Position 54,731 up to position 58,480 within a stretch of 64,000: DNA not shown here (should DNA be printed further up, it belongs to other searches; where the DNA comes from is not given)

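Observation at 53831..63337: AglB/STT3 oligosaccharyltransferase embedded in a 3,187-codon ORF with large extensions on both sides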

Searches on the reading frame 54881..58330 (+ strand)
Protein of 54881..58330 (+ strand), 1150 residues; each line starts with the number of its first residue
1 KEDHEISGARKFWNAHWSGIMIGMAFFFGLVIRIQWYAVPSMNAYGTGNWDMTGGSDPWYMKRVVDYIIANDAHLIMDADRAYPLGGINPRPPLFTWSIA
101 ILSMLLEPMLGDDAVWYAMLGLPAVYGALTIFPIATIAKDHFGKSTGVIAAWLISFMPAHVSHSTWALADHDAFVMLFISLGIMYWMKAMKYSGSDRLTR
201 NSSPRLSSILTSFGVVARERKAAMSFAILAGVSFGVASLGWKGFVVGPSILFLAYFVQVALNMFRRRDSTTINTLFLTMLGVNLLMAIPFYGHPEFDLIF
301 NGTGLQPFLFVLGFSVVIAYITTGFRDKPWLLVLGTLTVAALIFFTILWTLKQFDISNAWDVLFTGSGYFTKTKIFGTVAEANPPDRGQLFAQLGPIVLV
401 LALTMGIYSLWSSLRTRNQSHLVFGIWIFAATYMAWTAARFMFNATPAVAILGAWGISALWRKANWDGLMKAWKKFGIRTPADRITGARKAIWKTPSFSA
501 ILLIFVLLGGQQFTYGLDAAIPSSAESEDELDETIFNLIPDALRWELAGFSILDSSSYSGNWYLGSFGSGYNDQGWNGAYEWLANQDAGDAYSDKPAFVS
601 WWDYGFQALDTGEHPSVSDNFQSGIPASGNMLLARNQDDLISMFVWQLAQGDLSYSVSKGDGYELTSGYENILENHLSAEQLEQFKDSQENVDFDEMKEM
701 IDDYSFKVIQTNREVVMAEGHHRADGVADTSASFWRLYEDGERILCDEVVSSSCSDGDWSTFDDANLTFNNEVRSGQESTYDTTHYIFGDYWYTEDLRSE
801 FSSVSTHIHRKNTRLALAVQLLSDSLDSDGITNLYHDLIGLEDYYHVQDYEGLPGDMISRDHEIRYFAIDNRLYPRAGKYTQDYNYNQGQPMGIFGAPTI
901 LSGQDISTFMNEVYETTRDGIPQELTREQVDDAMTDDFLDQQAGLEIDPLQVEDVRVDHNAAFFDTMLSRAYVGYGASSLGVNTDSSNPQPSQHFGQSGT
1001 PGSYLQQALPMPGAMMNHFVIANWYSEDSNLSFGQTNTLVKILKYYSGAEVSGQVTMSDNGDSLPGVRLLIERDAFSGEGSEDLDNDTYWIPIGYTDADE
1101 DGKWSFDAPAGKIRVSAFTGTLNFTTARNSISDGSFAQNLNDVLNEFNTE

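Call 20: search_solved_structures(query=window:54881-58330:+, max_evalue=0.01, show_alignments=2)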
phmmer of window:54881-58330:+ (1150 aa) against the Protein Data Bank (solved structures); distinct sequences matched with E-value up to 0.01: 5.
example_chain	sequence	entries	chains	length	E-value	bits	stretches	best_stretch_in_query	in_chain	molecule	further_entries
3waj_A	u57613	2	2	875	4.3e-09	37.8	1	43-463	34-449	Transmembrane oligosaccharyl transferase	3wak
5gmy_A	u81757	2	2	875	4.3e-09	37.8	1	43-463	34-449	Transmembrane oligosaccharyl transferase, putative | Dolichyl-phosphooligosaccharide-protein glycotransferase 3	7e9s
6c26_A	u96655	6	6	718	2.1e-05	25.6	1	56-192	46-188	Dolichyl-diphosphooligosaccharide--protein glycosyltransferase subunit STT3 | Dolichyl-diphosphooligosaccharide--protein glycotransferase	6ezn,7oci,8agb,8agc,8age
3vgp_A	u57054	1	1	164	0.00045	21.2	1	574-643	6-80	Transmembrane oligosaccharyl transferase, putative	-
3vu0_A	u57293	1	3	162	0.002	19.1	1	576-642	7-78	Putative uncharacterized protein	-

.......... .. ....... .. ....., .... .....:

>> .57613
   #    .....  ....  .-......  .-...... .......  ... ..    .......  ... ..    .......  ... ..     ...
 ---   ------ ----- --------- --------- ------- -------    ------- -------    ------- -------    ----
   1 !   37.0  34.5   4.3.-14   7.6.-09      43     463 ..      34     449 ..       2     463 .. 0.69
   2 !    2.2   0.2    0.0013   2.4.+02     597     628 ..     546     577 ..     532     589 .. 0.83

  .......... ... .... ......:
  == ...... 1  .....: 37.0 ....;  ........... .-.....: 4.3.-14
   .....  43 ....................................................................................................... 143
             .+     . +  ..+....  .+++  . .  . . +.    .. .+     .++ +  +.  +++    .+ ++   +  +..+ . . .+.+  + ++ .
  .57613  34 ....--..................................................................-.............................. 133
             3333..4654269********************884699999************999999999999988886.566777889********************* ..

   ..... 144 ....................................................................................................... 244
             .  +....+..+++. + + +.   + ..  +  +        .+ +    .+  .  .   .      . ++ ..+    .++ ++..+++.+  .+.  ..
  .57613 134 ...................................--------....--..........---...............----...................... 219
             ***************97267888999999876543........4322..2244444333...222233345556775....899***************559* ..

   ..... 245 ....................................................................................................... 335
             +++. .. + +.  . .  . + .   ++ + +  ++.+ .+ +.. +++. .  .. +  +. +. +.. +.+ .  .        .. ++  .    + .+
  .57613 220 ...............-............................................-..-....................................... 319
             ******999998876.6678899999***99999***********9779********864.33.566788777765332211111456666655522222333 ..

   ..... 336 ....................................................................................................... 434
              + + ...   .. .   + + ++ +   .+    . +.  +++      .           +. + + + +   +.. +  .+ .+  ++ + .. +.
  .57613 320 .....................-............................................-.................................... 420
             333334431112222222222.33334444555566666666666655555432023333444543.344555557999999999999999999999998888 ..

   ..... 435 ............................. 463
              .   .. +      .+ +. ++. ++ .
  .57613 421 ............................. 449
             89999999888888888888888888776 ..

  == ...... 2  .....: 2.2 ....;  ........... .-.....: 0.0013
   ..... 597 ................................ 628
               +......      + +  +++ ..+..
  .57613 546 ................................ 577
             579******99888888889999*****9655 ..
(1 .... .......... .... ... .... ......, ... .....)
